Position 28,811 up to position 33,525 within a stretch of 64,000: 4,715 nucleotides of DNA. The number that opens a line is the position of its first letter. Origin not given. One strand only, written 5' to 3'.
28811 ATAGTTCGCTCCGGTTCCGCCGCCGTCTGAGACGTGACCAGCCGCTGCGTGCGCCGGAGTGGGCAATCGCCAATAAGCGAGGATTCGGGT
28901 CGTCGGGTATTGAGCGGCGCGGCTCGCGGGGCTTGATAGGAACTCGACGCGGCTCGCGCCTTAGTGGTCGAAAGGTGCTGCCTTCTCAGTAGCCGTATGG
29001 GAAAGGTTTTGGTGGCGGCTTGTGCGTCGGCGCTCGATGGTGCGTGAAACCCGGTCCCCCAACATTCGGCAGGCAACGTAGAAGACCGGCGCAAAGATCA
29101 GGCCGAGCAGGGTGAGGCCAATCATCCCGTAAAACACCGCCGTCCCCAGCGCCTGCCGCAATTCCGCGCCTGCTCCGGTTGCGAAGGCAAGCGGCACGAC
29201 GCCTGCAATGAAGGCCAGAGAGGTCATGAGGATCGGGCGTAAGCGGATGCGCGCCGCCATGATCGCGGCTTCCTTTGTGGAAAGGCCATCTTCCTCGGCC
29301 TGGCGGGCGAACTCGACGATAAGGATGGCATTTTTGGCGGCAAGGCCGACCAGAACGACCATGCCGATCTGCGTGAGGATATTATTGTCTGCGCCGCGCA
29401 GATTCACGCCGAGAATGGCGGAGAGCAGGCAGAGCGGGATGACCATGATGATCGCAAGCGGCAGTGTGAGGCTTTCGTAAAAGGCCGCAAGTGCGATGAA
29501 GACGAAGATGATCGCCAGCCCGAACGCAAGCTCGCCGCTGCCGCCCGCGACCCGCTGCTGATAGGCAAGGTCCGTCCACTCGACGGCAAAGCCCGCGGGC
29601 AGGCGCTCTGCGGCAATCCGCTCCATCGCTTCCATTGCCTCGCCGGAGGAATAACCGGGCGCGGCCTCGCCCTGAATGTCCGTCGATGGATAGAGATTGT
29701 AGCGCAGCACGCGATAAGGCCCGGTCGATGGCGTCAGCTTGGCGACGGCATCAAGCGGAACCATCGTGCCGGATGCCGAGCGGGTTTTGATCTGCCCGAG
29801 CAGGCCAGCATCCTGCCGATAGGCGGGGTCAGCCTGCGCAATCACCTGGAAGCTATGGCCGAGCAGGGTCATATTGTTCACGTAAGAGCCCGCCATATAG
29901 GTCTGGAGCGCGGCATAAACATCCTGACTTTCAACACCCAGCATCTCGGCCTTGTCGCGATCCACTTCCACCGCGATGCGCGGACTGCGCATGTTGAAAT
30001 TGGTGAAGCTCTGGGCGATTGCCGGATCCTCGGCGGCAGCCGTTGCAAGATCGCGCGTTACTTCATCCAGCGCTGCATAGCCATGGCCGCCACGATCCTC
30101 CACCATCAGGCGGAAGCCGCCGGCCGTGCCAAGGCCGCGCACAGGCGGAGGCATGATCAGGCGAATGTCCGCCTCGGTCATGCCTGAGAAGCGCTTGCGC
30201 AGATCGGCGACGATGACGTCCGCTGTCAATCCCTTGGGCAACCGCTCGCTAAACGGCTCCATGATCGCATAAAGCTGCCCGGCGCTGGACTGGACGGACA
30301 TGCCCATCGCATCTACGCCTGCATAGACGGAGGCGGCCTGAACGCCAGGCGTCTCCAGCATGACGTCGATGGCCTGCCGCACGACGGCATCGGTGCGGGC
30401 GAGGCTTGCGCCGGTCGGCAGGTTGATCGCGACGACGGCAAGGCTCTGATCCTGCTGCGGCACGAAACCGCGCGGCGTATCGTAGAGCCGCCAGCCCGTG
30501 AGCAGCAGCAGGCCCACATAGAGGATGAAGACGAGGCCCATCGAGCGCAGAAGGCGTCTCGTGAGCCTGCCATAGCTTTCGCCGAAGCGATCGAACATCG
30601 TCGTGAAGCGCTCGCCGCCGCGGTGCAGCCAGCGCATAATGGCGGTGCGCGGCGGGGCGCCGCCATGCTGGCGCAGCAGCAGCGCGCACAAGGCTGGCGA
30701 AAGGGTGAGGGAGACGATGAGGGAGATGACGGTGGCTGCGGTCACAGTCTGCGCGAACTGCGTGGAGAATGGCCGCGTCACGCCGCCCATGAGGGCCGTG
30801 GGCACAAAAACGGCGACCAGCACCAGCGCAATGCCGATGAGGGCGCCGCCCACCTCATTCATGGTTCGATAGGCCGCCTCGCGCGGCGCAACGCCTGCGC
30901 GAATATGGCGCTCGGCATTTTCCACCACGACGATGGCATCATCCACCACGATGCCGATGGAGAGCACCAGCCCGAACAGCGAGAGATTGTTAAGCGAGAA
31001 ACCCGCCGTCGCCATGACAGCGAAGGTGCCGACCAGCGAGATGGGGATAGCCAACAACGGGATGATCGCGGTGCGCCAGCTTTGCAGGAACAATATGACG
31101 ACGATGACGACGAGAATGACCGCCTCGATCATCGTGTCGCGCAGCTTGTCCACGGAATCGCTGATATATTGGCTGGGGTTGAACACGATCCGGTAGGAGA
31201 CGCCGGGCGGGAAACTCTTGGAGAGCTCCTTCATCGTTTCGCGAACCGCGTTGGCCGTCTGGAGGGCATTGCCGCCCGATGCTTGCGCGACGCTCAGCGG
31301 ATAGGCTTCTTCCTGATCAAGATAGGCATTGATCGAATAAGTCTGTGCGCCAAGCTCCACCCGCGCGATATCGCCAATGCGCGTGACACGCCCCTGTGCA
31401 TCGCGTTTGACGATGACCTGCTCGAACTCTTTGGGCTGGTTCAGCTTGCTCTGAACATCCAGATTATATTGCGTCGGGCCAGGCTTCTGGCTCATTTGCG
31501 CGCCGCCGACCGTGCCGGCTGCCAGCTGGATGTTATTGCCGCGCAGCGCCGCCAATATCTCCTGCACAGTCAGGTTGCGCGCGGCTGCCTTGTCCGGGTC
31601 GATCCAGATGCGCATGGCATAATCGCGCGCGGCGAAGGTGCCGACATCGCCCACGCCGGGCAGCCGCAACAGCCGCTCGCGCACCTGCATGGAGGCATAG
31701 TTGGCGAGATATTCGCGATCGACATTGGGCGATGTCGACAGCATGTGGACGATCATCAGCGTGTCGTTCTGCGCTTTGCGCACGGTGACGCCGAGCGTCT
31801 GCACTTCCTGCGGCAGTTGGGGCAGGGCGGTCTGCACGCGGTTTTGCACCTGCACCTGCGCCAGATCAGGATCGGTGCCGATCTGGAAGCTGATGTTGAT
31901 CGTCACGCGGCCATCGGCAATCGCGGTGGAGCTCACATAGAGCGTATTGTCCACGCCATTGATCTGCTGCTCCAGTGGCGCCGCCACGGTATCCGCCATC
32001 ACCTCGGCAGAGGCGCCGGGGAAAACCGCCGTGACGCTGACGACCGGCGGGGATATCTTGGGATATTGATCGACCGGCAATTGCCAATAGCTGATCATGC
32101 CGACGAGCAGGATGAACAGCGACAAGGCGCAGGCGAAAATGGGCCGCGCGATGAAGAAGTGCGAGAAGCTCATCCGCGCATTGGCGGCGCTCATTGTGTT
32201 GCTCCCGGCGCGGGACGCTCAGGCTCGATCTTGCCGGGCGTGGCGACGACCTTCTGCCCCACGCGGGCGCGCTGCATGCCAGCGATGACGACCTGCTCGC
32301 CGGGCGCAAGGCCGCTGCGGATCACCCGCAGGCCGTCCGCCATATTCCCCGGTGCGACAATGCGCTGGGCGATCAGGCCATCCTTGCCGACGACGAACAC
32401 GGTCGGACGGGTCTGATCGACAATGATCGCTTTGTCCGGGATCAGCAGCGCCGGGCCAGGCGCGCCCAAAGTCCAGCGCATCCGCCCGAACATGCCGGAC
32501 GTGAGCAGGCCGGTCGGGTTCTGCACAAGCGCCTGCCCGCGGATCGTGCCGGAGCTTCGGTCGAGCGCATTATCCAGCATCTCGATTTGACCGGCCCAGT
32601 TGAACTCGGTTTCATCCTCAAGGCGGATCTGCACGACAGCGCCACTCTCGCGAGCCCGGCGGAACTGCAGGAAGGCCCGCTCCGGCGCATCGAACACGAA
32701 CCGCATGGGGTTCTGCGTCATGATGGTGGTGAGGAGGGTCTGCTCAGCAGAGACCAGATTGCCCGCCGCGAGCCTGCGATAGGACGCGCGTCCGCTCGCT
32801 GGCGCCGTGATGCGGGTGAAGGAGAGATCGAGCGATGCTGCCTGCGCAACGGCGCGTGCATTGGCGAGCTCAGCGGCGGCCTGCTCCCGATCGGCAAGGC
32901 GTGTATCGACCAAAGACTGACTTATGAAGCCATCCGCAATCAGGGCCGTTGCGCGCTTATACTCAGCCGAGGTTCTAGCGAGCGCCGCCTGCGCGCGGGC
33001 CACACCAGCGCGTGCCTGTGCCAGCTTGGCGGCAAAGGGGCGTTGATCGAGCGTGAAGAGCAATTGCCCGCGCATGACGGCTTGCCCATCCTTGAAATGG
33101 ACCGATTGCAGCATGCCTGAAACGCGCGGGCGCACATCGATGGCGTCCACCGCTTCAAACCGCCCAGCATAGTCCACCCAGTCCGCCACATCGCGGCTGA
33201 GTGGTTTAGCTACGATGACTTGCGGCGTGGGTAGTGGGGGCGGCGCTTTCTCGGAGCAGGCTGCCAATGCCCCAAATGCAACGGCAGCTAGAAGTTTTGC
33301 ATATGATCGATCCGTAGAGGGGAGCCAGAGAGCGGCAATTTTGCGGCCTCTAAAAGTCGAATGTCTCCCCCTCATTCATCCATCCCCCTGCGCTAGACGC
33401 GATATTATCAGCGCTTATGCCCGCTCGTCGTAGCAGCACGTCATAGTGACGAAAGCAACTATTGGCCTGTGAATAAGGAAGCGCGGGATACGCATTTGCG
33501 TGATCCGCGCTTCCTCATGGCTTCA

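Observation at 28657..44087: Cell-surface signalling cassette embedded in a periplasmic decarboxylase/transport locus (best new-system candidate)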

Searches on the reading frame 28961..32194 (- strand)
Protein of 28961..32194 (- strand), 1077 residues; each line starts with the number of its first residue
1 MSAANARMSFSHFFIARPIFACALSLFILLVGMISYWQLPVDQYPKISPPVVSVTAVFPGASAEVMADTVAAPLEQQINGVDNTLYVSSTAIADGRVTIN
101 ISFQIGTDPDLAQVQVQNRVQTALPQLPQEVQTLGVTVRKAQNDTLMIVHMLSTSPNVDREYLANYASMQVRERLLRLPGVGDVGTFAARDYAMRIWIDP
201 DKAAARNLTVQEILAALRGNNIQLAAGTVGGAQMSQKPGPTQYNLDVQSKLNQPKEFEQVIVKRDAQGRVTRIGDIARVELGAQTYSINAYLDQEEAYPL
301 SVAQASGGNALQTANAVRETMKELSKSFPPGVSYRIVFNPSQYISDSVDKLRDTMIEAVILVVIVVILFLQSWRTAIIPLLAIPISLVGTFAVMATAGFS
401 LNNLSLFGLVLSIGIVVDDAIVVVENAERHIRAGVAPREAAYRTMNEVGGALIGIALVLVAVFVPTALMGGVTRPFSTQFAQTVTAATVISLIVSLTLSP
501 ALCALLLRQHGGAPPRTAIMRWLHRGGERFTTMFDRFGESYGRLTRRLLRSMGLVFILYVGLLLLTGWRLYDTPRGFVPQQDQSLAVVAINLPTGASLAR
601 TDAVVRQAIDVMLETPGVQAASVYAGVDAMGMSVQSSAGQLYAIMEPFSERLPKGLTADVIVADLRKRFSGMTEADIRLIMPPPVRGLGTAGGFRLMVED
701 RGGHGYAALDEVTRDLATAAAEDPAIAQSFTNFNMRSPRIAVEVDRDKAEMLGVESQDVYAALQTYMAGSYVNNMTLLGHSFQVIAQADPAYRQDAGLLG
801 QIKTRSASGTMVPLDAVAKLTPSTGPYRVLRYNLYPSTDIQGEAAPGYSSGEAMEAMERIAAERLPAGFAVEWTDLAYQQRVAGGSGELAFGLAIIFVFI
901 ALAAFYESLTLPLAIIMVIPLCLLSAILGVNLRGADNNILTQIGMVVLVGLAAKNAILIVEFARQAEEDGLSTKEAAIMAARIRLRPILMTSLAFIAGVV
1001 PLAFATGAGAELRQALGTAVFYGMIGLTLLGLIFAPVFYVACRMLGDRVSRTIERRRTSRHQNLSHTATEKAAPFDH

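Call 3: search_protein_families(library=pfam, proteins=[window:28961-32194:-])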
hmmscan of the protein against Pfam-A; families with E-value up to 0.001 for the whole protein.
window:28961-32194:- (1077 aa): 3 families
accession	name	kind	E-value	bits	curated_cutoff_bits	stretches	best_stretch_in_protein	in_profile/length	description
PF00873.25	ACR_tran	-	0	1053.5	28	1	10-1041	1-1019/1021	AcrB/AcrD/AcrF family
PF03176.21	MMPL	-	1.8e-19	70.3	20.5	2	308-528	101-324/333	MMPL family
PF09125.15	COX2-transmemb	-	0.00068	19.8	25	0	886-905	14-33/38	Cytochrome C oxidase subunit II, transmembrane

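Call 4: search_protein_families(library=ncbifam, proteins=[window:28961-32194:-])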
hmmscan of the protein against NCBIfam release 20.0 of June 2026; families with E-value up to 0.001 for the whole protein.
window:28961-32194:- (1077 aa): 18 families
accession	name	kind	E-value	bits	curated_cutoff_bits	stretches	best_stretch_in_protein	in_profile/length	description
NF000282.2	RND_permease_1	subfamily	0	1249.2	1250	1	11-1042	1-1027/1029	multidrug efflux RND transporter permease subunit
TIGR00915.1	2A0602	subfamily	0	1055.2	940.35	1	10-1055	1-1041/1050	efflux RND transporter permease subunit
NF000037.1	RND_perm_OqxB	exception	6.4e-295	981.1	2200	1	8-1048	1-1040/1050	multidrug efflux RND transporter permease subunit OqxB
NF007842.1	PRK10555.1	equivalog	1.9e-259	863.7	1854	1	11-1043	2-1027/1036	multidrug efflux RND transporter permease AcrD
NF007131.0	PRK09577.1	equivalog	2.1e-253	843.5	1768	1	12-1051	3-1031/1045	multidrug efflux RND transporter permease subunit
NF033617.1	RND_permease_2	subfamily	6e-249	828.9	1250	1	12-1040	2-1005/1009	multidrug efflux RND transporter permease subunit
NF011706.2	PRK15127.1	equivalog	4.3e-238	793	2150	1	12-1060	3-1047/1049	multidrug efflux RND transporter permease subunit AcrB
NF007133.0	PRK09579.1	equivalog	1.2e-176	589.1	1763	1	8-1041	1-1001/1017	multidrug efflux RND transporter permease subunit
NF007905.0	PRK10614.1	equivalog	5.8e-150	501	1774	1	8-1054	1-1020/1025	multidrug efflux RND transporter permease subunit MdtC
NF007798.0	PRK10503.1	equivalog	8.5e-149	497.1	1584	1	11-1061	13-1037/1040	MdtB/MuxB family multidrug efflux RND transporter permease subunit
TIGR00914.1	2A0601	subfamily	6.9e-103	345.2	701.45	1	24-1041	19-1034/1051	CusA/CzcA family heavy metal efflux RND transporter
TIGR00833.1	actII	subfamily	8.2e-14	50.8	874.7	1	297-552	117-369/910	MMPL family RND transporter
TIGR00916.1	2A0604s01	subfamily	1.7e-10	40.9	148.6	1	338-495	72-230/231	SecD/SecF family protein translocase subunit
TIGR00921.1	2A067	subfamily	2.8e-10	38.9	351.9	1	348-504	191-344/733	hydrophobe/amphiphile efflux-3 (HAE3) family transporter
TIGR03480.1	HpnN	hypoth_equivalog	3.1e-08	32.1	751.85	1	349-523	269-440/862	hopanoid biosynthesis associated RND transporter like protein HpnN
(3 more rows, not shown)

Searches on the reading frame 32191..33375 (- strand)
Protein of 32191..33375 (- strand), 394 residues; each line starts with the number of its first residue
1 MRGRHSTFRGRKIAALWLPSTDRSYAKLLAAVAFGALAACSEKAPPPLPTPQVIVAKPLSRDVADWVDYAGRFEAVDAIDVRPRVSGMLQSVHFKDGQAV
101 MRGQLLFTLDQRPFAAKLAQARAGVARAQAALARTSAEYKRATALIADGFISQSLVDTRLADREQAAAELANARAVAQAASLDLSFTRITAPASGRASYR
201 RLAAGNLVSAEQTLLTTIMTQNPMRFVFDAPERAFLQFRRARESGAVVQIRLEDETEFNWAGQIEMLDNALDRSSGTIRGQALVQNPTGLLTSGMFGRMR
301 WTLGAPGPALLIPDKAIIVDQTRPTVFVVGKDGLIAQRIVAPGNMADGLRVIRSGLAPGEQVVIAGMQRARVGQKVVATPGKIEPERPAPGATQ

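Call 3: search_protein_families(library=pfam, proteins=[window:32191-33375:-])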
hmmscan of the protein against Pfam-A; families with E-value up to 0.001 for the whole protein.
window:32191-33375:- (394 aa): 3 families
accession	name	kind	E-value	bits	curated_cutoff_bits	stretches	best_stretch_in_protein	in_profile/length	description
PF16576.10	HlyD_D23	-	6.4e-11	42.4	30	1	78-296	19-213/214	Barrel-sandwich domain of CusB or HlyD membrane-fusion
PF13437.12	HlyD_3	-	1.6e-09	38.9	22.2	1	189-291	2-103/106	HlyD family secretion protein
PF13533.13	Biotin_lipoyl_2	-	1.6e-05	25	29.8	1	81-110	3-32/32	Biotin-lipoyl like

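Call 4: search_protein_families(library=ncbifam, proteins=[window:32191-33375:-])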
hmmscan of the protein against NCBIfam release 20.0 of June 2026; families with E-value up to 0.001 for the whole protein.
window:32191-33375:- (394 aa): 20 families
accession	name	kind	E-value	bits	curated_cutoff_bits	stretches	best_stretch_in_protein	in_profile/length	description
NF045904.1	RND-peri-MexE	equivalog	1.4e-82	277.7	714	1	25-378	8-368/390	multidrug efflux RND transporter periplasmic adaptor subunit MexE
TIGR01730.1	RND_mfp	subfamily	2.3e-77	260.1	94.9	1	55-378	3-321/322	efflux RND transporter periplasmic adaptor subunit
NF000272.2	OqxA_adapt_sub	exception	5.7e-72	242.8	835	1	27-370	18-370/391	multidrug efflux RND transporter periplasmic adaptor subunit OqxA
NF008589.1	PRK11556.1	equivalog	4.6e-48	164.1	391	1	48-376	54-385/392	MdtA/MuxA family multidrug efflux RND transporter periplasmic adaptor subunit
NF007132.1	PRK09578.1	equivalog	8.2e-44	149.9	512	1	25-380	10-377/396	MexX/AxyX family multidrug efflux RND transporter periplasmic adaptor subunit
NF033138.2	RND-peri-MexC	equivalog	2.2e-42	145.6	625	1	58-379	43-372/375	MexC family multidrug efflux RND transporter periplasmic adaptor subunit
NF011604.1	PRK15030.1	equivalog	2.4e-39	135.5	765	1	68-378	55-375/397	multidrug efflux RND transporter periplasmic adaptor subunit AcrA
NF033834.1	RND_adapt_MexA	exception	4.2e-35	121.5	750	1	31-382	15-364/373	multidrug efflux RND transporter periplasmic adaptor subunit MexA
NF007362.0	PRK09859.1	equivalog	1.1e-32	113.6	738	1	37-378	18-371/385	multidrug transporter subunit MdtE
TIGR00999.1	8a0102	subfamily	1.5e-26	93.1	319.3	1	97-368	1-268/271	CzcB/NccB family metal efflux transporter periplasmic adaptor subunit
NF007850.1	PRK10559.1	equivalog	9e-18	64.4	400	1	72-214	35-175/303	p-hydroxybenzoic acid efflux pump subunit AaeA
TIGR00998.1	8a0101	subfamily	4.4e-16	58.7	390.8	2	75-126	39-90/334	EmrA/EmrK family multidrug efflux transporter periplasmic adaptor subunit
NF007785.0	PRK10476.1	equivalog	1e-15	57.4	376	2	77-162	47-134/347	multidrug transporter subunit MdtN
NF008606.0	PRK11578.1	equivalog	1e-14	54.5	342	1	23-367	9-365/371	macrolide transporter subunit MacA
NF002939.0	PRK03598.1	equivalog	1.4e-13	50.7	393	2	80-141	46-107/332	secretion protein HlyD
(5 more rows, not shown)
